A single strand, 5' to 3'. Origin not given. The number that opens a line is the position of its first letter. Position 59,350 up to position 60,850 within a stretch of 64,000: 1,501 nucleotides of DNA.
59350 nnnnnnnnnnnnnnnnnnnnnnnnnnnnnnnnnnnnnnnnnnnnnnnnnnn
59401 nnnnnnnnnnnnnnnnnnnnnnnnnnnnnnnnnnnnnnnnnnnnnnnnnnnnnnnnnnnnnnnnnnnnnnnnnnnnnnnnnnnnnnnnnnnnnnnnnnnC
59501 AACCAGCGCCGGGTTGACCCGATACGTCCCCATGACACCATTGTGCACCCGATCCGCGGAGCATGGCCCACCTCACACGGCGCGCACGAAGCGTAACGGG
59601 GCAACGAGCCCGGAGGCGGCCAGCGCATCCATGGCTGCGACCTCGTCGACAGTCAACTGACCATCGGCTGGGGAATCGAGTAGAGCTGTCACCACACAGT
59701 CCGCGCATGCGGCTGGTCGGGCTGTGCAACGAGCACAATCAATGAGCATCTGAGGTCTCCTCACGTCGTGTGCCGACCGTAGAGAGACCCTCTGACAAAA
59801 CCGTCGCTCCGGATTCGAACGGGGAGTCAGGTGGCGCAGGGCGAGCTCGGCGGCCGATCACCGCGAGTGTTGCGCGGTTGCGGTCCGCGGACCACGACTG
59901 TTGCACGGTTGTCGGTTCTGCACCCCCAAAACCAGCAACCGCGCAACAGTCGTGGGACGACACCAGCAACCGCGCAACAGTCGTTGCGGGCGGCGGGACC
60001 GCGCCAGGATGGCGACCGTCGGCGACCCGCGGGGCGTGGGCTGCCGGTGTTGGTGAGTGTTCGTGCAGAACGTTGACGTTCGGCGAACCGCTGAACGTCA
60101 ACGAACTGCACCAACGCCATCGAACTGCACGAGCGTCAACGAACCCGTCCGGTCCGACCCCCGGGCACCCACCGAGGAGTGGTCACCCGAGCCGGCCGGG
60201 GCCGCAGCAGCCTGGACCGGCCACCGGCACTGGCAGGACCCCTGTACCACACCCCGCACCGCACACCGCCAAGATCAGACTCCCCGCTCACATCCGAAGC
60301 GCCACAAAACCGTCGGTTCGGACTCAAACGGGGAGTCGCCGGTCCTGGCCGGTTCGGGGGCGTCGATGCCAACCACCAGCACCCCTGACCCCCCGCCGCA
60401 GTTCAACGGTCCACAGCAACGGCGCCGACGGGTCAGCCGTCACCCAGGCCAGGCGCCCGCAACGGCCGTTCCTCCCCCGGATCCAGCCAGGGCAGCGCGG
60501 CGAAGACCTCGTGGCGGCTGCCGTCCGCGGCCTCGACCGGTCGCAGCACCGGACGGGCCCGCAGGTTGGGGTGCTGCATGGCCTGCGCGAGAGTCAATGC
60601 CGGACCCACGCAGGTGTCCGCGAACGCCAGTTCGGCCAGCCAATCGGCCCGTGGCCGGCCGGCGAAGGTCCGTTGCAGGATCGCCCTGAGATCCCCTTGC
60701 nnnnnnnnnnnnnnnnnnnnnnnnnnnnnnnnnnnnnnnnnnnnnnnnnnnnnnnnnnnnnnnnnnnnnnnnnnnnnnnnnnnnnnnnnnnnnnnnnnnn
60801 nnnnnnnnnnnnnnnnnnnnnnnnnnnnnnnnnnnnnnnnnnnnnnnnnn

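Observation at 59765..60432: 670-bp ORF-poor, repeat-dense region upstream of the small-Cys-protein/ripC-like operon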

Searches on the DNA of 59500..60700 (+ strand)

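Call 5: search_rna_families(source=window, start=59500, end=60700, threshold=evalue, max_evalue=10, show_alignments=3)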
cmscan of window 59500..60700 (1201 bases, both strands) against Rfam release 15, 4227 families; matches with E-value up to 10: 7.
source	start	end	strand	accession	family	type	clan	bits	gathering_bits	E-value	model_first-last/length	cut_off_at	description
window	59887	59957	-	RF00240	RNA-OUT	Gene; antisense;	-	24.5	41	0.057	1-70/70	no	RNA-OUT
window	59890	59956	-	RF03197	mir-4887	Gene; miRNA;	-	22.4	70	0.29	1-87/87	no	mir-4887 microRNA precursor family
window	59843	60004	-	RF04203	MIR1144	Gene; miRNA;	-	21.8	90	0.31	1-197/197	no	MIR1144 microRNA precursor family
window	60343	60387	-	RF00520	ybhL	Cis-reg; leader;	-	17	50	7.2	1-73/73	no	ybhL leader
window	60063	60111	-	RF01926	mir-981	Gene; miRNA;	-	14.2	51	1.5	1-86/86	no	mir-981 microRNA precursor family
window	60276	60370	-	RF01930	bxd_2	Gene; lncRNA;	-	11.7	80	9.3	1-91/91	no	Bithoraxoid conserved region 2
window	60004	60102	+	RF01670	P17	Gene; sRNA;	-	10.7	45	6.1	1-282/282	no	Pseudomonas sRNA P17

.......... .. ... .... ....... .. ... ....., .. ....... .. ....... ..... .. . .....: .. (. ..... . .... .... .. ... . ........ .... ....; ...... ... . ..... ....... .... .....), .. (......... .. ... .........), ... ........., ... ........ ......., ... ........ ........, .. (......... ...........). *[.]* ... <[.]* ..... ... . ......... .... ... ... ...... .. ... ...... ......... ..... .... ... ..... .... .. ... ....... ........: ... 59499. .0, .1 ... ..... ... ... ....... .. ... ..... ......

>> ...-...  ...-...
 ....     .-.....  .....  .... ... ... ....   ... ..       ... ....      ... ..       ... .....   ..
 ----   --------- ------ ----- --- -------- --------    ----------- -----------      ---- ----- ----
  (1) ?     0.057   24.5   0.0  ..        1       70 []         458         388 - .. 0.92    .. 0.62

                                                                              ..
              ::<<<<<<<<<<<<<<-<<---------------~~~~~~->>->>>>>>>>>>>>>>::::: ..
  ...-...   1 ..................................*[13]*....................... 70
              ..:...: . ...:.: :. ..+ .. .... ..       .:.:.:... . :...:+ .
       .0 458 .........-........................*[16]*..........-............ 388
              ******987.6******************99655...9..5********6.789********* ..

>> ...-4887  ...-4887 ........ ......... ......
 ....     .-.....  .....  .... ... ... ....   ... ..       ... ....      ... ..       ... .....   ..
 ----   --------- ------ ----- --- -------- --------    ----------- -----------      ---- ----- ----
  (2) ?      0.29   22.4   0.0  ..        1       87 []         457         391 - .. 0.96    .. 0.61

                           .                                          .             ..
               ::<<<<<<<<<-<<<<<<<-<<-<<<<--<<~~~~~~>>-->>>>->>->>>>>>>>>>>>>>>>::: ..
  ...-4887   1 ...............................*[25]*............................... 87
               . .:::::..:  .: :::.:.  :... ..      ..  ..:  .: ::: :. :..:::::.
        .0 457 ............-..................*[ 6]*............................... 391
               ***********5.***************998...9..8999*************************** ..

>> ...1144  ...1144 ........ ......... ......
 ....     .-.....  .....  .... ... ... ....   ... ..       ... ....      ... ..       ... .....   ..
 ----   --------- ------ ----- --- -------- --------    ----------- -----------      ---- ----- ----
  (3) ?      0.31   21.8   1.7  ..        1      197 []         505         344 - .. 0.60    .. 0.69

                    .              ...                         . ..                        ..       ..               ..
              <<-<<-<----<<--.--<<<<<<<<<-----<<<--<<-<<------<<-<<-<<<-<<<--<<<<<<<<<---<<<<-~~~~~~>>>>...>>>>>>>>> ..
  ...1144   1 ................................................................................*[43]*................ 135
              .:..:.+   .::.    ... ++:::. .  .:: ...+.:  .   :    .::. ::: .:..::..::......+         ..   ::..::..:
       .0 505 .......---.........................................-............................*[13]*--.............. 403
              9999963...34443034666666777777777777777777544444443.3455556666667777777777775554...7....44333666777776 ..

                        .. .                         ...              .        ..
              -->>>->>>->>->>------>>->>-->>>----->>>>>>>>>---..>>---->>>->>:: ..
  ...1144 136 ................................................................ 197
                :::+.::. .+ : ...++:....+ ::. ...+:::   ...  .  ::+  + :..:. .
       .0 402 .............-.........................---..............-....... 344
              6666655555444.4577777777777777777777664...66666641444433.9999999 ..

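Call 71: search_dna_similar(query=window:59803-60303:+, collection=plasmids, mode=distant, max_rows=8)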
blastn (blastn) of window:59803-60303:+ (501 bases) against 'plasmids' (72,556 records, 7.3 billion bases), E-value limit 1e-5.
No match.
